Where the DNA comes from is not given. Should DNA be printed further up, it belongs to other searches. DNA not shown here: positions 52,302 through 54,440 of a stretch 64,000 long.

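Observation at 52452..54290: Orphan 612-aa protein with no recognisable domains inside the repeat-bracketed island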

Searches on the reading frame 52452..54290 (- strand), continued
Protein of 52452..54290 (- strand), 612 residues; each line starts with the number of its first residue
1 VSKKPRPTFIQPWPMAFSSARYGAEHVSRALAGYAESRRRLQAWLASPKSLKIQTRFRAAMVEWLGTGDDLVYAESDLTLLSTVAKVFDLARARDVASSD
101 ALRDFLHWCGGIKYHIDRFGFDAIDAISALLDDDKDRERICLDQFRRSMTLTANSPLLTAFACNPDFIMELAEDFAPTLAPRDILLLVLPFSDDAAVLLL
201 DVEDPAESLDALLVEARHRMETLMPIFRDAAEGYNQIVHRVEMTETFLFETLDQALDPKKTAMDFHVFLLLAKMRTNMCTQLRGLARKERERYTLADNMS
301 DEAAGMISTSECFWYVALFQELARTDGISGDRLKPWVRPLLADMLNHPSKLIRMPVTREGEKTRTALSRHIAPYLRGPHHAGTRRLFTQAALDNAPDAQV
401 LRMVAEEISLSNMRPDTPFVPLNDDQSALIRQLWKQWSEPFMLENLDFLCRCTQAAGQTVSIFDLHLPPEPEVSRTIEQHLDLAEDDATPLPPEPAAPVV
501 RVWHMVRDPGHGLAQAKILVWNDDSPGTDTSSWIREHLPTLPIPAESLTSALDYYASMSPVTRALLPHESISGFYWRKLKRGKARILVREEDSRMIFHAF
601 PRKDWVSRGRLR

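Call 36: find_encoding_contigs(protein=P0007, flank=8000, max_places=3)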
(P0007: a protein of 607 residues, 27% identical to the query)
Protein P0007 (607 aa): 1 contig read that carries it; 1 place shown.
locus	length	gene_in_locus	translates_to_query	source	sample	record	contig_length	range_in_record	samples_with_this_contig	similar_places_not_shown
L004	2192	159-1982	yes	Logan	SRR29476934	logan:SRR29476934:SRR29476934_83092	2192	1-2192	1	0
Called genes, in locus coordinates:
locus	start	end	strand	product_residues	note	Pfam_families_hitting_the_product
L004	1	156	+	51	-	?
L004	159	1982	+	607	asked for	-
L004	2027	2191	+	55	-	?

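Call 37: predict_structure(alignment_id=A1)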
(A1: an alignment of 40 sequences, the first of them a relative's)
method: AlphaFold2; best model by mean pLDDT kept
length: 612 residues; sequences in the alignment: 40
mean_pLDDT: 88.8   pTM: 0.71
mean pLDDT of the five models: 88.8, 87.8, 87.4, 86.3, 86.2
residues with pLDDT >= 90: 445; 70-90: 107; 50-70: 35; < 50: 25
segments of 3 or more residues with pLDDT < 50: 473-491, 608-610
pLDDT, mean of each block of 10 residues (from residue 1): 81 88 86 97 97 96 94 95 97 96 94 90 87 90 92 90 93 93 92 81 92 96 97 97 98 91 91 95 89 73 92 97 97 97 94 96 98 83 75 93 93 77 93 96 97 83 75 44 43 64 95 95 73 94 94 94 92 95 96 96 70 46
secondary structure, 60 per line:
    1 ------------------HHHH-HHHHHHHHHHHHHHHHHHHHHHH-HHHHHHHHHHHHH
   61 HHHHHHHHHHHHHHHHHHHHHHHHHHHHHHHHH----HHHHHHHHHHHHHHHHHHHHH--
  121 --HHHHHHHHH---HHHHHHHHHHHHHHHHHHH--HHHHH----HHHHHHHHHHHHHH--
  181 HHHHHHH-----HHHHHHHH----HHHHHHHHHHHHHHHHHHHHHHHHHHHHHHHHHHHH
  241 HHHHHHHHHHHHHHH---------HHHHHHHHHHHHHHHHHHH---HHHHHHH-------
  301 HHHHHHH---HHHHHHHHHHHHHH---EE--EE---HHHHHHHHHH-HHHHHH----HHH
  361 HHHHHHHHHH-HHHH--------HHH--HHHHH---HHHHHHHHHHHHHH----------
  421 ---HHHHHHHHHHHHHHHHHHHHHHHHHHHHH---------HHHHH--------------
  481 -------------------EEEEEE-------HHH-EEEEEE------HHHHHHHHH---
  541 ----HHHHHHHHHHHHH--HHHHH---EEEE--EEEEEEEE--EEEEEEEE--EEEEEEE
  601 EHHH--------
elements in order: H19-22 H24-46 H48-93 H98-118 H123-131 H135-153 H156-160 H165-178 H181-187 H193-200 H205-255 H265-283 H287-293 H301-307 H311-324 H337-346 H348-353 H358-370 H372-375 H389-393 H397-410 H424-452 H462-466 E500-505 E517-522 H529-537 H545-557 H560-564 E568-571 E574-581 E584-591 E594-601
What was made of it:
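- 53391..54290 (-): Residues 1-300: poorly conserved, all-helical N-terminal region. Long helices at high pLDDT in the AF2 model (call 37).
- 52881..53390 (-): Residues 301-470: moderately conserved helical module with motifs FWY..L (W314) and HP....R..VP (P348). Helical in the model (call 37).
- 52809..52880 (-): Residues 471-494: predicted disordered linker. pLDDT below 50 for residues 473-491 (call 37).
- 52455..52808 (-): Residues 495-612: conserved C-terminal alpha/beta domain, RelE/ParE-like, motif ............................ Secondary structure E500-505, E517-522, H529-537, H545-557, H560-564, E568-581, E584-591, E594-601 (call 37).
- On RelE/ParE superfamily toxin: The confident AF2 model has this topology (call 37).
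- On Fused single-chain toxin-antitoxin (CapRel / EzeT type): pTM 0.71 suggests a defined inter-domain arrangement (call 37), but no inter-domain error map or experiment is available.
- Closest known: RelE/ParE superfamily type II toxins. Same: Predicted beta-alpha-alpha-beta-beta-beta topology of residues 495-612 (call 37).
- Model: pLDDT 88.8, pTM 0.71 (call 37). A confident co-evolution-based structure model (call 37).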

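Call 41: fold_search(model_id=the predicted structure, library=pdb)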
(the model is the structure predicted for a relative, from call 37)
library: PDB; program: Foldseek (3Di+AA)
matches with E <= 10: 193; with E <= 0.001: 0
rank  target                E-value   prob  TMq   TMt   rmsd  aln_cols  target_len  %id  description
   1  8afa_A                1.1e-01  0.33  0.14  0.19  26.2       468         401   11  Cryo-EM structure of a substrate-bound glutamate transporter homologue GltTk encapsulated within a nanodisc (released 2023-04-05)
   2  8bzy_A                2.1e-01  0.08  0.08  0.11  28.2       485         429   13  Structure of SLC40/ferroportin in complex with vamifeport and synthetic nanobody Sy3 in occluded conformation (released 2023-03-22)
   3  6fv7_B                2.9e-01  0.09  0.09  0.12  26.0       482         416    9  Dimer structure of the MATE family multidrug resistance transporter Aq_128 from Aquifex aeolicus in the outward-facing (released 2019-03-20)
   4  6wbv_A                3.1e-01  0.07  0.08  0.10  27.6       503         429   12  Structure of human ferroportin bound to hepcidin and cobalt in lipid nanodisc (released 2020-09-09)
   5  9qxt_A                3.3e-01  0.12  0.12  0.11  40.5       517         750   12  E. coli JetABC dimer in the DNA boarding-holding state (released 2025-10-01)
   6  4ja4_A                3.6e-01  0.13  0.13  0.16  27.2       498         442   10  Inward open conformation of the xylose transporter XylE from E. coli (released 2013-05-01)
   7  7dqk_B                3.6e-01  0.07  0.09  0.10  27.6       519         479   11  A nicotine MATE transporter, Nicotiana tabacum MATE2 (NtMATE2) (released 2021-06-09)
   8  6fv7_A                4.5e-01  0.07  0.09  0.12  24.9       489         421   10  Dimer structure of the MATE family multidrug resistance transporter Aq_128 from Aquifex aeolicus in the outward-facing (released 2019-03-20)
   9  5cfy_A                5.3e-01  0.14  0.15  0.19  24.3       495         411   11  CRYSTAL STRUCTURE OF GLTPH R397A IN COMPLEX WITH NA+ AND L-ASP (released 2016-04-20)
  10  6z71_A                5.3e-01  0.04  0.07  0.09  27.1       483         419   10  Structure of the MATE family multidrug resistance transporter Aq_128 from Aquifex aeolicus in the outward-facing state (released 2021-12-01)
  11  8glv_Mm               5.5e-01  0.14  0.10  0.02  39.6       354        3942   14  96-nm repeat unit of doublet microtubules from Chlamydomonas reinhardtii flagella (released 2023-05-31)
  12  8dl8_A                5.5e-01  0.05  0.08  0.10  27.0       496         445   11  Cryo-EM structure of human ferroportin/slc40 bound to Co2+ in nanodisc (released 2022-12-07)
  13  8pnl_C                5.8e-01  0.09  0.12  0.13  26.1       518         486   14  Outward-open conformation of a Major Facilitator Superfamily (MFS) transporter MHAS2168, a homologue of Rv1410 from M. (released 2023-10-18)
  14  6bau_A                6.3e-01  0.15  0.15  0.20  25.3       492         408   10  Crystal Structure of GltPh R397C in complex with L-Cysteine (released 2018-01-17)
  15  6bat_A                6.8e-01  0.14  0.14  0.20  23.7       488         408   11  Crystal Structure of Wild-Type GltPh in complex with L-aspartate (released 2018-01-17)
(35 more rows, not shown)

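Call 54: find_related_loci(query=A3, collection=genome_contigs, flank=10000)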
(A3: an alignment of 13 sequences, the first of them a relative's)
Query A3 (612 aa) in genome_contigs; peptide patterns used: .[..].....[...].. (x = any residue, [..] = any of these).
28 stretches matched a pattern; 3 encode a relative of the query (tblastn E <= 1e-3); 3 distinct loci.
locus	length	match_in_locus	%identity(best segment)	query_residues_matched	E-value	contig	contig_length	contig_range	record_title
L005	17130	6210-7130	29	288-605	9e-33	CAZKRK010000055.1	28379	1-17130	MAG TPA_asm: uncultured Victivallales bacterium isolate binchicken_co97_363 genome assembly, contig: NODE_6735_length_28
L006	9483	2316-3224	25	313-605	4e-23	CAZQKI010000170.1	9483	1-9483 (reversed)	MAG TPA_asm: uncultured Lentisphaerales bacterium isolate SRP272421_co1_165 genome assembly, contig: NODE_24939_length_9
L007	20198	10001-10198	40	539-605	2e-10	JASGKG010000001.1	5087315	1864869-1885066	MAG: Nibricoccus sp. isolate 5N562 JMF-2111-06-0005.ont.bin.562_0, whole genome shotgun sequence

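Call 58: search_protein_families(library=pfam, proteins=[L005:3983-5281:+, L005:7191-8225:+, L005:8325-10805:+, L005:1304-2686:-, L006:119-1318:+, L006:3445-6528:+, L006:7434-9401:+, L007:9698-10258:+, L007:8531-9568:+, L007:10902-11930:+], max_evalue=0.001)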
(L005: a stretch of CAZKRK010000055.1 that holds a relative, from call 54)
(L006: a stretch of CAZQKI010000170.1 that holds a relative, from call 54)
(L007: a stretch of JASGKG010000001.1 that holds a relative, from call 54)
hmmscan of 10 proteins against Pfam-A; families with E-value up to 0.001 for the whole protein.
L005:3983-5281:+ (432 aa): 0 families

L005:7191-8225:+ (344 aa): 1 family
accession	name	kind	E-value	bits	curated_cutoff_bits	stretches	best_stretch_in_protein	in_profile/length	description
PF13424.12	TPR_12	-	2.8e-06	27.8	30.1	1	175-235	14-74/77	Tetratricopeptide repeat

L005:8325-10805:+ (826 aa): 0 families

L005:1304-2686:- (460 aa): 2 families
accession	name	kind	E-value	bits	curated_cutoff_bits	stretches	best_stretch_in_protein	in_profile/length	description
PF00069.31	Pkinase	-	3.3e-21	76.3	31.7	1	15-219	1-198/263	Protein kinase domain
PF07714.23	PK_Tyr_Ser-Thr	-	6.2e-05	22.9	23.1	1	18-177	4-152/258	Protein tyrosine and serine/threonine kinase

L006:119-1318:+ (399 aa): 0 families

L006:3445-6528:+ (1027 aa): 0 families

L006:7434-9401:+ (655 aa): 1 family
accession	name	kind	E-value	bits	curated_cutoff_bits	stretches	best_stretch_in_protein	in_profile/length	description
PF00589.27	Phage_integrase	-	1.8e-10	41.3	27.1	1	259-411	2-139/172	Phage integrase family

L007:9698-10258:+ (186 aa): 0 families

L007:8531-9568:+ (345 aa): 7 families
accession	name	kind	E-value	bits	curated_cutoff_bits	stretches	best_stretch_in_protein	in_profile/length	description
PF01370.27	Epimerase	-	1.2e-45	156.3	20.9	1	5-253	1-240/240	NAD dependent epimerase/dehydratase family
PF16363.11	GDP_Man_Dehyd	-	3.2e-30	106.2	27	1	6-330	1-330/332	GDP-mannose 4,6 dehydratase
PF04321.23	RmlD_sub_bind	-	5.1e-07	29.5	27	1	4-137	2-121/287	RmlD substrate binding domain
PF13460.12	NAD_binding_10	-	9.6e-06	26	27.2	1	9-177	1-143/184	NAD(P)H-binding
PF01073.25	3Beta_HSD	-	1.3e-05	24.8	22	1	6-128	1-126/280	3-beta hydroxysteroid dehydrogenase/isomerase family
PF03435.24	Sacchrp_dh_NADP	-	3.4e-05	24.6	25.1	1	5-76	1-75/129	Saccharopine dehydrogenase NADP binding domain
PF07993.18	NAD_binding_4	-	0.00099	18.8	20.1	0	43-197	54-217/258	Male sterility protein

L007:10902-11930:+ (342 aa): 1 family
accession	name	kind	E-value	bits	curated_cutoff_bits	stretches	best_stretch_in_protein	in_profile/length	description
PF01522.26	Polysacc_deac_1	-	3.6e-05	24.1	23.1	1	132-212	46-122/124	Polysaccharide deacetylase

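Call 59: find_related_loci(query=A3, collection=metagenome_contigs, flank=10000)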
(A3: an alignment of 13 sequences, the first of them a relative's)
Query A3 (612 aa) in metagenome_contigs; peptide patterns used: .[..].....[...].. (x = any residue, [..] = any of these).
35 stretches matched a pattern; 3 encode a relative of the query (tblastn E <= 1e-3); 3 distinct loci.
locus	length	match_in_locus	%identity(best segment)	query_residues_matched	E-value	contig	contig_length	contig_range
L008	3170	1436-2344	28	302-609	2e-29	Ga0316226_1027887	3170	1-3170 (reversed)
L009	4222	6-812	28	336-609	7e-24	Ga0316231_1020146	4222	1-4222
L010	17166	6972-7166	38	543-606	2e-10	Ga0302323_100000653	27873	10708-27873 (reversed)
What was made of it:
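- Tried and rejected: The subset alignment A3 gave only 3+3 loci because the search pattern was narrow (calls 54, 59).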

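Call 60: find_encoding_contigs(protein=P0019, flank=10000, max_places=3)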
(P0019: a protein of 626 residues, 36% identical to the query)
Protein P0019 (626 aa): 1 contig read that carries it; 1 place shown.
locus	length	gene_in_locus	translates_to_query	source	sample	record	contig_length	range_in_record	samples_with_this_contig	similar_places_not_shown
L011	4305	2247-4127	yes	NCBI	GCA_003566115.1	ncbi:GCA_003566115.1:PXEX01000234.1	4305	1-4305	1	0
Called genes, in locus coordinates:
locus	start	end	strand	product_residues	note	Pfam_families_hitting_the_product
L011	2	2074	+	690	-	?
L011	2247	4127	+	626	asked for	-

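Call 61: find_encoding_contigs(protein=P0029, flank=10000, max_places=3)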
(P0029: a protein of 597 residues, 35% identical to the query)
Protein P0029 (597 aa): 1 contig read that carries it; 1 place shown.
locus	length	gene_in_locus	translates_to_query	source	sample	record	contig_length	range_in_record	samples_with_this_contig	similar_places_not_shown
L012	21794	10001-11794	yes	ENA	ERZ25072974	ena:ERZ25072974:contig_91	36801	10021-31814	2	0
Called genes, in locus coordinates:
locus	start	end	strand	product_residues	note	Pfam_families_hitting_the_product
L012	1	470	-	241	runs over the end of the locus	PF13489:Methyltransf_23, PF07021:MetW (weak), PF08241:Methyltransf_11, PF08242:Methyltransf_12, PF13649:Methyltransf_25, PF13847:Methyltransf_31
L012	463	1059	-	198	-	PF00561:Abhydrolase_1 (faint), PF12697:Abhydrolase_6, PF12146:Hydrolase_4 (faint)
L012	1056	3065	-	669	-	PF00270:DEAD (faint), PF13307:Helicase_C_2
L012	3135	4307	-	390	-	PF00226:DnaJ, PF01556:DnaJ_C, PF00684:DnaJ_CXXCXGXG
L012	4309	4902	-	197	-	PF01025:GrpE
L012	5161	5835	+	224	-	PF06078:DUF937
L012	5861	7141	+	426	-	PF01408:GFO_IDH_MocA, PF19051:GFO_IDH_MocA_C2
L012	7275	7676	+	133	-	-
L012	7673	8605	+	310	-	PF01565:FAD_binding_4, PF02873:MurB_C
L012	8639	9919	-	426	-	PF01029:NusB, PF01189:Methyltr_RsmB-F, PF13649:Methyltransf_25 (weak), PF13847:Methyltransf_31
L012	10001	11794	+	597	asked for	-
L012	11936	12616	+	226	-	-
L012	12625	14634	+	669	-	-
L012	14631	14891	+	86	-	-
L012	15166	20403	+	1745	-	PF12458:DUF3686, PF25472:DUF7902, PF00004:AAA (weak), PF07728:AAA_5 (weak), PF13401:AAA_22 (faint)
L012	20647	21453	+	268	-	-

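Call 62: find_encoding_contigs(protein=P0025, flank=10000, max_places=3)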
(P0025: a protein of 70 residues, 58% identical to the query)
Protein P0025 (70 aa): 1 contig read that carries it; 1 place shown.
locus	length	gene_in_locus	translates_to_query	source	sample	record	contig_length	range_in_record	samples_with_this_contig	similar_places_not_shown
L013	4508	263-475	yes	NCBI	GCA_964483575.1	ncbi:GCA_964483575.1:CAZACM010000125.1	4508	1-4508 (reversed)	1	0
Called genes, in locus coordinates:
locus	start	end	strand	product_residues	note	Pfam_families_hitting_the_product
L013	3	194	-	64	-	?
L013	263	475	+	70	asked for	-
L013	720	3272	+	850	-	PF03924:CHASE, PF00989:PAS, PF13188:PAS_8 (faint), PF08447:PAS_3, PF00989:PAS, PF08448:PAS_4, PF13426:PAS_9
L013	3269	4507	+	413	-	?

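Call 65: fold_search(model_id=the predicted structure, library=viral)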
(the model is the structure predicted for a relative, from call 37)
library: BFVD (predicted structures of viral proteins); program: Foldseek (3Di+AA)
matches with E <= 10: 150; with E <= 0.001: 0
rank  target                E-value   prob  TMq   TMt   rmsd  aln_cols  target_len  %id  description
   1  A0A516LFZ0            1.1e-01  0.13  0.09  0.09  31.4       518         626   11  (no name in the UniProt tables at hand)
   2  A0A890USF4            2.0e-01  0.18  0.07  0.14  20.8       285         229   12  Uncharacterized protein [Microbacterium phage Shocker]
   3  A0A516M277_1          2.7e-01  0.08  0.09  0.06  31.2       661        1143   12  (no name in the UniProt tables at hand)
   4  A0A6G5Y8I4            3.2e-01  0.09  0.11  0.11  25.8       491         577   13  (no name in the UniProt tables at hand)
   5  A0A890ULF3            4.6e-01  0.08  0.08  0.12  27.0       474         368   10  (no name in the UniProt tables at hand)
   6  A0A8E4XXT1            5.5e-01  0.06  0.08  0.08  51.4       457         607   12  Recombination endonuclease subunit [Maribacter phage Colly_1]
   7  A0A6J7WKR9            6.2e-01  0.05  0.08  0.08  34.2       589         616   10  Uncharacterized protein [uncultured Caudovirales phage]
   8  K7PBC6                6.5e-01  0.04  0.09  0.06  40.4       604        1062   12  Protein ORF43 [Cyprinid herpesvirus 1]
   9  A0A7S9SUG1            7.7e-01  0.08  0.09  0.06  31.2       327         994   10  Uncharacterized protein [Virus NIOZ-UU159]
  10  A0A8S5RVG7            8.8e-01  0.04  0.08  0.07  46.5       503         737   10  STRUCTURAL MAINTENANCE OF CHROMOSOMES PROTEIN [Siphoviridae sp. ctHip2]
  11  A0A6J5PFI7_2          9.2e-01  0.04  0.10  0.06  44.6       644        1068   13  Large polyvalent protein associated domain-containing protein [uncultured Caudovirales phage]
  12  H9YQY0                9.5e-01  0.89  0.10  0.47   4.2        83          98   13  (no name in the UniProt tables at hand)
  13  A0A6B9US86            9.5e-01  0.04  0.09  0.11  26.5       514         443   11  (no name in the UniProt tables at hand)
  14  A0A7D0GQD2            1.0e+00  0.08  0.13  0.11  29.5       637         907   10  (no name in the UniProt tables at hand)
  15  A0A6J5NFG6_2          1.0e+00  0.04  0.09  0.05  54.3       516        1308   11  Phage tail tape measure protein [uncultured Caudovirales phage]
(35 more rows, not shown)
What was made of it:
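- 52455..52808 (-): Foldseek matches to RelE toxins (calls 41, 65).
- On RelE/ParE superfamily toxin: Foldseek matches RelE toxins at prob 0.63-0.89 and TMt 0.42-0.47, but with E about 1 for the full-length query (calls 41, 65).
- Independently, in BFVD: H9YQY0, 98 aa (prob 0.89, TMt 0.47, rmsd 4.2 A), and a phage 'cytotoxic translational repressor' (prob 0.75) (call 65). The best structural matches are all toxins (calls 41, 65).
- Tried and rejected: The helical body's Foldseek hits (transporters, JetA, MukB/SMC, tape-measure proteins; TM<=0.15) I dismissed as long-helix noise (calls 41, 65).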

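Call 81: find_encoding_contigs(protein=P0021, flank=10000, max_places=3)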
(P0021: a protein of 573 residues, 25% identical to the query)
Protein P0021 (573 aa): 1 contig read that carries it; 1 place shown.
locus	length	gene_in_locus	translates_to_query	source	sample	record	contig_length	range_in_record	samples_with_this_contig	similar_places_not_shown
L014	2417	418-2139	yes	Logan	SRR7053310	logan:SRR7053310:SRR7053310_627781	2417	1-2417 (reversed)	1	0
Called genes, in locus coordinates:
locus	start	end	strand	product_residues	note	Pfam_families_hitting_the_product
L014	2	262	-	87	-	?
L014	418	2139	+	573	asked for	-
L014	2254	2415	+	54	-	?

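Call 82: find_encoding_contigs(protein=P0011, flank=10000, max_places=3)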
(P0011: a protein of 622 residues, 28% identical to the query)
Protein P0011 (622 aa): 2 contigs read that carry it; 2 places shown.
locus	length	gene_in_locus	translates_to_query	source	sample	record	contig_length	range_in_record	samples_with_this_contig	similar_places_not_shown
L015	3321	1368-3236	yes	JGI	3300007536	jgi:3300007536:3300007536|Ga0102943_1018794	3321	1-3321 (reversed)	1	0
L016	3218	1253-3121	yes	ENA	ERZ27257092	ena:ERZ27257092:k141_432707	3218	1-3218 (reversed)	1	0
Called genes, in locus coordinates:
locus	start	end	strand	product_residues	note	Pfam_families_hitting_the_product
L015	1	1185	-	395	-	?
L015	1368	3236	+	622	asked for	-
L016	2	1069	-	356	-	?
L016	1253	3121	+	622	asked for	-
